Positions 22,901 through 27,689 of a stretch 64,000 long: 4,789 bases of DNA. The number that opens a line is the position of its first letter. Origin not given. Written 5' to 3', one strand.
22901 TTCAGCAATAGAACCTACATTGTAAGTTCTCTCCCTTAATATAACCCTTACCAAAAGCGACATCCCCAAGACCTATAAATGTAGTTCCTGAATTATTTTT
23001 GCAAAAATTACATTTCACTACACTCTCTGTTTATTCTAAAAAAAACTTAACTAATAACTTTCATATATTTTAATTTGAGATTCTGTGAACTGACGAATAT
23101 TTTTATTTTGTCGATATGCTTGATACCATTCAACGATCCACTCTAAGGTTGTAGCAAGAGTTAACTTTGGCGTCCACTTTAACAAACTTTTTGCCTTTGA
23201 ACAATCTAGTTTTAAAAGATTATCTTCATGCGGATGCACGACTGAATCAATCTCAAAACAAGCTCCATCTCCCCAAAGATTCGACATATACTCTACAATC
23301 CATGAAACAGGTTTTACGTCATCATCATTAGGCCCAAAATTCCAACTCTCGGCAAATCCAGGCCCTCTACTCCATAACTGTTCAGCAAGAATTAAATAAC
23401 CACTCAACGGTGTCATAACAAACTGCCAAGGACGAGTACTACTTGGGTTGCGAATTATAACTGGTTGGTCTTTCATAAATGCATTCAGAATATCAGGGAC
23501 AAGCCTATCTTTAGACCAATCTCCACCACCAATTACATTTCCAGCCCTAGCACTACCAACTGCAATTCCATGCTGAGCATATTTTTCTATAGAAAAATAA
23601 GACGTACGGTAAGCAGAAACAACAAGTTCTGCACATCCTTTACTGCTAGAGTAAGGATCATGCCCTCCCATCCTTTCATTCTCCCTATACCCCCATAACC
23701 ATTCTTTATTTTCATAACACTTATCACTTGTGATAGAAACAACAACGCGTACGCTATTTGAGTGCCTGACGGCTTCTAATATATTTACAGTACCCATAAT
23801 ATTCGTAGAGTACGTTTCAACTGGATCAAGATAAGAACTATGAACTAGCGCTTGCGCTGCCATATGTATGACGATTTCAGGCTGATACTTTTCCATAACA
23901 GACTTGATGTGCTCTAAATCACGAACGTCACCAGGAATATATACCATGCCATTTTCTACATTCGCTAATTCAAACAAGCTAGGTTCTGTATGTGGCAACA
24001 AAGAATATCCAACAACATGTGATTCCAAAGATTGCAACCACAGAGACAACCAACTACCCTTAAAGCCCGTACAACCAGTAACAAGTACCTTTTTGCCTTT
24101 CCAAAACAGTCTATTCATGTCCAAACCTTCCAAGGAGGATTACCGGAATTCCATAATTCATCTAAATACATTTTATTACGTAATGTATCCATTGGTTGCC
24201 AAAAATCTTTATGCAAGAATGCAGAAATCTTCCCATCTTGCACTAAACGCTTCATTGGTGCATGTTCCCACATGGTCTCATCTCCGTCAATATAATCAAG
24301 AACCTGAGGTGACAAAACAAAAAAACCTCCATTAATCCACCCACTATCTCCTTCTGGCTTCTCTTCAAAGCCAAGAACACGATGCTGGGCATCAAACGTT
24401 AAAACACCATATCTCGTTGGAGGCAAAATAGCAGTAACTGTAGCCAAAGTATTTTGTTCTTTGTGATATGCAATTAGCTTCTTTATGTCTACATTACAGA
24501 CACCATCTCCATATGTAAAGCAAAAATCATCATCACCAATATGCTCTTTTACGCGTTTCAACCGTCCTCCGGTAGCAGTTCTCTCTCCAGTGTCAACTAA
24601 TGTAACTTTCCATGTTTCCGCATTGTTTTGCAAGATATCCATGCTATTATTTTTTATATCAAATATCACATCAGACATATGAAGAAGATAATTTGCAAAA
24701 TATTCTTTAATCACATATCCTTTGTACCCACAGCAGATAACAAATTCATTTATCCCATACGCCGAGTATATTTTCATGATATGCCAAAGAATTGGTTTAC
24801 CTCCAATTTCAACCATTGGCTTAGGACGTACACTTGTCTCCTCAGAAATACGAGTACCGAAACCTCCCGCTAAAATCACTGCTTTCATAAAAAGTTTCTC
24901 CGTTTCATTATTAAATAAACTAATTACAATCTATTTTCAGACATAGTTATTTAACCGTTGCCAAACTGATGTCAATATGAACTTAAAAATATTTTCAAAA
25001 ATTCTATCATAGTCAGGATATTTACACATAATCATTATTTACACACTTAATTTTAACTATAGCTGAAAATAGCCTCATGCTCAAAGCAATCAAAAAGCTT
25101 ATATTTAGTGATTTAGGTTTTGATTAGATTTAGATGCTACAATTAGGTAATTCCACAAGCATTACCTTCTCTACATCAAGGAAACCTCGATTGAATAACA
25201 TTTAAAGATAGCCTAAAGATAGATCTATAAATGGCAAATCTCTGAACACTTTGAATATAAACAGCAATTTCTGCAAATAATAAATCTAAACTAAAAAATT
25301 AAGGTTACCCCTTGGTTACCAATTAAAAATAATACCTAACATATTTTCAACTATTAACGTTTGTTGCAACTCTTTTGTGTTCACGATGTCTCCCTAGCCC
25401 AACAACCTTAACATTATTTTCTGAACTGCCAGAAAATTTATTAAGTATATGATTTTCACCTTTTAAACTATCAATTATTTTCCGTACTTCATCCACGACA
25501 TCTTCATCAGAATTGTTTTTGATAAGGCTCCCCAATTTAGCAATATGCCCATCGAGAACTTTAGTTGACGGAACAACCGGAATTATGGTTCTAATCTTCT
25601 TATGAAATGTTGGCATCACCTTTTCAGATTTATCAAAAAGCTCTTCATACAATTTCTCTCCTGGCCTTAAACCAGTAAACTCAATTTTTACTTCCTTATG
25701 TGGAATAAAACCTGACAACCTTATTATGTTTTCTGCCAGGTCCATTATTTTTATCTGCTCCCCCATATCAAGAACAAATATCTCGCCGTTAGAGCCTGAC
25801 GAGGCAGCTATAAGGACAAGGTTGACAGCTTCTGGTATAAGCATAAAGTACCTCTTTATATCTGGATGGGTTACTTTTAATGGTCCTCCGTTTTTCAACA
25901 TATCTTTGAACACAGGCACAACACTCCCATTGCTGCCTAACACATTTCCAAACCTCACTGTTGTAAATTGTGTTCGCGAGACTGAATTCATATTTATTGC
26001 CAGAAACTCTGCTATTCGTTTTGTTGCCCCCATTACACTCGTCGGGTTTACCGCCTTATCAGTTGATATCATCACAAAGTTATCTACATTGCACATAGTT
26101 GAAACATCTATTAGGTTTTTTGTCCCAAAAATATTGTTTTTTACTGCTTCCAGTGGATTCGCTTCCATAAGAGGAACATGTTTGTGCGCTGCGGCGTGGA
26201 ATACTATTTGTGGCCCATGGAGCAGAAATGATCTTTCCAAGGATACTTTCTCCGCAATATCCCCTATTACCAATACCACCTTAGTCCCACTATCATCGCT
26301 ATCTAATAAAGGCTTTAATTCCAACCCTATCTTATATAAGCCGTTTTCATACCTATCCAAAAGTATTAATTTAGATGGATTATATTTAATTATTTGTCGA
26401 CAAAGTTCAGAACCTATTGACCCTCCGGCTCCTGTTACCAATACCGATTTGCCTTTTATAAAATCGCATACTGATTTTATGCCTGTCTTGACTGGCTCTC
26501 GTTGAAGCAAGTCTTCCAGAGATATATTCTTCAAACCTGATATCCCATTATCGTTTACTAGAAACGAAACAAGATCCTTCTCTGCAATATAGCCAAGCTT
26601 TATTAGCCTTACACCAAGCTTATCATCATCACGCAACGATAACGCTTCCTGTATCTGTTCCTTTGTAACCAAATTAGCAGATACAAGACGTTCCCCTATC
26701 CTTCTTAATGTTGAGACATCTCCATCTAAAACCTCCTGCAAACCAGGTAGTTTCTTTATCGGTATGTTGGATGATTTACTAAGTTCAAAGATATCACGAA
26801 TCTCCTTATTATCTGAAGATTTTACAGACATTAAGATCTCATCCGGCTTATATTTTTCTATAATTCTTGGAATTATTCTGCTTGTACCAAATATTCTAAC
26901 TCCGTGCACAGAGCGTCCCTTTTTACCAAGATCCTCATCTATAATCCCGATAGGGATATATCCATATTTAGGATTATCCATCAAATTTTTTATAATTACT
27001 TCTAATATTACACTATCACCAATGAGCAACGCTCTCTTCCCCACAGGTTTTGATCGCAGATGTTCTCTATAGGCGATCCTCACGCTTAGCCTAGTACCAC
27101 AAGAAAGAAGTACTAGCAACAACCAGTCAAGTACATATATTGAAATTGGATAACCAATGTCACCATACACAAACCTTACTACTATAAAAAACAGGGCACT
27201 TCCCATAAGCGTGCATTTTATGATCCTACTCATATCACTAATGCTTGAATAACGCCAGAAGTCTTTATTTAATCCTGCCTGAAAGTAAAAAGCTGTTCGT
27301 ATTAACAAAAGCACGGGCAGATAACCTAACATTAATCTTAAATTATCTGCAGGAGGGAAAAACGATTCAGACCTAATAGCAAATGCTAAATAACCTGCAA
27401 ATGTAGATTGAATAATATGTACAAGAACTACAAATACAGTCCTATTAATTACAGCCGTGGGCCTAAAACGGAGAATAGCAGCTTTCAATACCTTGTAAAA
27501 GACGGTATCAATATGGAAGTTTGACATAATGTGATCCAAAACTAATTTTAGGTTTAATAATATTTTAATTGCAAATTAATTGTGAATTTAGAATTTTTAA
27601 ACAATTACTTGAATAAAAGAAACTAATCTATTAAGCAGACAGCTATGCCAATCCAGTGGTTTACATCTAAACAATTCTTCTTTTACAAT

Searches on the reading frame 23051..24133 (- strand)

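Call 24: search_protein_families(library=pfam, proteins=[window:23051-24133:-], max_evalue=0.001)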
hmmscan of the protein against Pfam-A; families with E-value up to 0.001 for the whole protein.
window:23051-24133:- (360 aa): 6 families
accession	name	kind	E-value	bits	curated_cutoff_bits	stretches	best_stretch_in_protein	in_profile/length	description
PF16363.11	GDP_Man_Dehyd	-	1.1e-33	117.6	27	1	17-179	1-171/332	GDP-mannose 4,6 dehydratase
PF01370.27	Epimerase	-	6.9e-26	91.6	20.9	1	16-242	1-217/240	NAD dependent epimerase/dehydratase family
PF02719.21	Polysacc_synt_2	-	1.6e-16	60.8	20.2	1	16-234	1-201/293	Polysaccharide biosynthesis protein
PF01073.25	3Beta_HSD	-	5.3e-10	39.2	22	1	17-172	1-157/280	3-beta hydroxysteroid dehydrogenase/isomerase family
PF04321.23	RmlD_sub_bind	-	1.9e-06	27.6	27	1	15-176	2-140/287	RmlD substrate binding domain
PF07993.18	NAD_binding_4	-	0.00096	18.8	20.1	0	86-176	90-192/258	Male sterility protein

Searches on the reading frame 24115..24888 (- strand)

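Call 24: search_protein_families(library=pfam, proteins=[window:24115-24888:-], max_evalue=0.001)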
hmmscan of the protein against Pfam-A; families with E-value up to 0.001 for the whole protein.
window:24115-24888:- (257 aa): 2 families
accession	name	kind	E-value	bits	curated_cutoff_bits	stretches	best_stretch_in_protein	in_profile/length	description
PF00483.29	NTP_transferase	-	4.1e-25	89.2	21.2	1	2-211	1-200/245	Nucleotidyl transferase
PF12804.13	NTP_transf_3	-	3.4e-08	34.3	27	1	3-56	1-49/160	MobA-like NTP transferase domain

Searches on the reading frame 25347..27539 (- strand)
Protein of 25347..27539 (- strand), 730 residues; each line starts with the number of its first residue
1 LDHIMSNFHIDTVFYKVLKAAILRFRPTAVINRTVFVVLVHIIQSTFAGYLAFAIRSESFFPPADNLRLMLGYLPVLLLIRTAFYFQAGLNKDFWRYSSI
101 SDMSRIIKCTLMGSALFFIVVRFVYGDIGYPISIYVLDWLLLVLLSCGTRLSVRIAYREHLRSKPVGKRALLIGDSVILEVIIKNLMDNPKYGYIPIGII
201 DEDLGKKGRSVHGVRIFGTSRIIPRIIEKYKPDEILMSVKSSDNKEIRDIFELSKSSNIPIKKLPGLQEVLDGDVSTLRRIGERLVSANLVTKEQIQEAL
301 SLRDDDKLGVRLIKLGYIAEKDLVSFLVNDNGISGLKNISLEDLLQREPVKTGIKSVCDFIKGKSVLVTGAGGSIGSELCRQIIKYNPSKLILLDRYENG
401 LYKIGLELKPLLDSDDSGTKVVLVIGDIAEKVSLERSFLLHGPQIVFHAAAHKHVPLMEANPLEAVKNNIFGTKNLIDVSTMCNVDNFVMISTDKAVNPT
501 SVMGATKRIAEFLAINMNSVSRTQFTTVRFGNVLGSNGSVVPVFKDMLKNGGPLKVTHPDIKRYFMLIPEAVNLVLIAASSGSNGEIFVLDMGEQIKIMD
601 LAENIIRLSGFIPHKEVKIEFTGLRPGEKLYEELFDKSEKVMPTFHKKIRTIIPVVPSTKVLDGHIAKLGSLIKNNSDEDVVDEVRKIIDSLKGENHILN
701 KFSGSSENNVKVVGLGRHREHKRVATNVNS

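Call 3: search_protein_families(library=pfam, proteins=[window:25347-27539:-], max_evalue=1)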
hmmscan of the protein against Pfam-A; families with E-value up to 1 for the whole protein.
window:25347-27539:- (730 aa): 10 families
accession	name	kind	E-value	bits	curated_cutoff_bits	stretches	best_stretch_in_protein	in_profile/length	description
PF02719.21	Polysacc_synt_2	-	3e-115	384.9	20.2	1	366-652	1-291/293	Polysaccharide biosynthesis protein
PF01370.27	Epimerase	-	4.6e-21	75.8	20.9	1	366-589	1-238/240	NAD dependent epimerase/dehydratase family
PF16363.11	GDP_Man_Dehyd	-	2.1e-14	54.2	27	1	367-495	1-131/332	GDP-mannose 4,6 dehydratase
PF01073.25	3Beta_HSD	-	2.6e-10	40.2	22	1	367-501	1-124/280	3-beta hydroxysteroid dehydrogenase/isomerase family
PF04321.23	RmlD_sub_bind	-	5.4e-09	36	27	1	365-556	2-175/287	RmlD substrate binding domain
PF13727.12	CoA_binding_3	-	7.5e-07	29.8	25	1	95-262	9-172/175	CoA-binding domain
PF07993.18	NAD_binding_4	-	1.6e-06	27.9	20.1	1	368-509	1-152/258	Male sterility protein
PF08659.16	KR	-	5.6e-05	23.6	22.6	1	366-493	3-136/180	KR domain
PF00106.31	adh_short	-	0.0036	17.2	26.6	1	364-431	1-61/195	short chain dehydrogenase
PF13460.12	NAD_binding_10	-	0.0038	17.5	27.2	1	370-498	1-103/184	NAD(P)H-binding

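Call 4: search_protein_families(library=ncbifam, proteins=[window:25347-27539:-], max_evalue=0.1)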
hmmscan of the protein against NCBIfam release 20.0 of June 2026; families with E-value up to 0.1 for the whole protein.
window:25347-27539:- (730 aa): 38 families (the best 25 are shown)
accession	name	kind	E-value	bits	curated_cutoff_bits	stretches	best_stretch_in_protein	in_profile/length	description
TIGR03589.1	PseB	equivalog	9e-57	192.4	407.75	1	361-658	2-285/324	UDP-N-acetylglucosamine 4,6-dehydratase (inverting)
TIGR04130.1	FnlA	equivalog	5e-44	150.6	730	1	361-641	2-271/337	UDP-N-acetylglucosamine 4,6-dehydratase/5-epimerase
TIGR03025.1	EPS_sugtrans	subfamily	1.1e-19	71.1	295.55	1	45-273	7-230/445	exopolysaccharide biosynthesis polyprenyl glycosylphosphotransferase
TIGR01179.1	galE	equivalog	1.8e-15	56.6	262.3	1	366-537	2-180/332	UDP-glucose 4-epimerase GalE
TIGR03023.1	WcaJ_sugtrans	equivalog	2.2e-15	56.9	410.75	1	44-270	6-232/453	undecaprenyl-phosphate glucose phosphotransferase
TIGR04180.1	EDH_00030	hypoth_equivalog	1.8e-12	46.9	475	1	366-641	1-286/297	NAD-dependent 4,6-dehydratase LegB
TIGR01181.1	dTDP_gluc_dehyt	equivalog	5.7e-12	45.3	365.1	1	366-495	2-127/321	dTDP-glucose 4,6-dehydratase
NF007956.0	PRK10675.1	subfamily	2e-11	43.6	394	1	365-493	2-124/338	UDP-glucose 4-epimerase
NF053729.1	c-di-GMP_motif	domain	3.2e-10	39.6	38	1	280-327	1-50/53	cyclic di-GMP-binding domain-containing protein, MshE-related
TIGR02622.1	CDP_4_6_dhtase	equivalog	8.5e-10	38.3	278.45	1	421-498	56-134/352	CDP-glucose 4,6-dehydratase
NF007490.0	PRK10084.1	subfamily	3.8e-09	36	649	1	366-480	3-111/361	dTDP-glucose 4,6-dehydratase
NF007582.0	PRK10217.1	equivalog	1.2e-08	34.4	698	1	364-480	2-112/355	dTDP-glucose 4,6-dehydratase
TIGR03466.1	HpnA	hypoth_equivalog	1.4e-08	34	367.65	1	365-497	2-117/327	hopanoid-associated sugar epimerase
TIGR03022.1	WbaP_sugtrans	subfamily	1.2e-07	31.4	403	1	39-255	3-212/456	undecaprenyl-phosphate galactose phosphotransferase WbaP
TIGR01214.1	rmlD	equivalog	4e-07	29.4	224.05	1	366-494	2-101/285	dTDP-4-dehydrorhamnose reductase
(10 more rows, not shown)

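Call 64: find_homologous_proteins(query=window:25347-27539:-, max_evalue=1e-20)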
Query window:25347-27539:- (730 aa): 8000 proteins with E <= 1e-20 among 8000 candidates; the best 120 are listed.
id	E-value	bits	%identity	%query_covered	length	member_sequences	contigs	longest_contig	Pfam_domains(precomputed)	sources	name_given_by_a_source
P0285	0.0e+0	1592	100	99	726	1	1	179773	PF13727.13,PF04321.24,PF16363.12,PF02719.22,PF01073.26,PF07993.19,PF01370.28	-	-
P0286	0.0e+0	1201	77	96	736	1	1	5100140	PF13727.13,PF04321.24,PF16363.12,PF02719.22,PF01073.26,PF01370.28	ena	-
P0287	0.0e+0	1172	76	96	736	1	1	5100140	PF13727.13,PF04321.24,PF16363.12,PF02719.22,PF01073.26,PF01370.28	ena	-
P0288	0.0e+0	1158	76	94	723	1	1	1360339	PF13727.13,PF04321.24,PF16363.12,PF02719.22,PF01073.26,PF01370.28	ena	-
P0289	0.0e+0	1149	76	94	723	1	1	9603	PF13727.13,PF04321.24,PF16363.12,PF02719.22,PF01073.26,PF13460.13,PF01370.28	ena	-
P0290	0.0e+0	1142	76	95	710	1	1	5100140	PF13727.13,PF04321.24,PF16363.12,PF02719.22,PF01073.26,PF01370.28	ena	-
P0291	0.0e+0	1134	76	95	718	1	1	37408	PF08659.17,PF13727.13,PF04321.24,PF16363.12,PF02719.22,PF01073.26,PF13460.13,PF01370.28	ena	-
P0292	7.6e-282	955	64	92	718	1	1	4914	PF13727.13,PF04321.24,PF16363.12,PF02719.22,PF01073.26,PF07993.19,PF13460.13,PF01370.28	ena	-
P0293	4.1e-268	910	62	94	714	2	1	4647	PF08659.17,PF13727.13,PF04321.24,PF16363.12,PF02719.22,PF01073.26,PF07993.19,PF13460.13,PF01370.28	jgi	-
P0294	1.2e-265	902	61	94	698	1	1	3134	PF08659.17,PF13727.13,PF04321.24,PF16363.12,PF02719.22,PF01073.26,PF07993.19,PF01370.28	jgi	jgi:FlaA1/EpsC-like NDP-sugar epimerase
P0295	2.4e-265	901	61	94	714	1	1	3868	PF08659.17,PF13727.13,PF04321.24,PF16363.12,PF02719.22,PF01073.26,PF07993.19,PF13460.13,PF01370.28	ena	-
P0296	5.4e-264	896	62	91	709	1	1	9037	PF08659.17,PF13727.13,PF04321.24,PF16363.12,PF02719.22,PF01073.26,PF07993.19,PF13460.13,PF01370.28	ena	-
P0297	2.7e-263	894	61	94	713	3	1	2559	PF13727.13,PF04321.24,PF16363.12,PF02719.22,PF01073.26,PF07993.19,PF01370.28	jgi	jgi:FlaA1/EpsC-like NDP-sugar epimerase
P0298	1.3e-260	885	62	91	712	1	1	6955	PF13727.13,PF04321.24,PF16363.12,PF02719.22,PF01073.26,PF13460.13,PF01370.28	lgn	-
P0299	3.2e-259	880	60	94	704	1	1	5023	PF13727.13,PF04321.24,PF16363.12,PF02719.22,PF01073.26,PF13460.13,PF00106.32,PF01370.28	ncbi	-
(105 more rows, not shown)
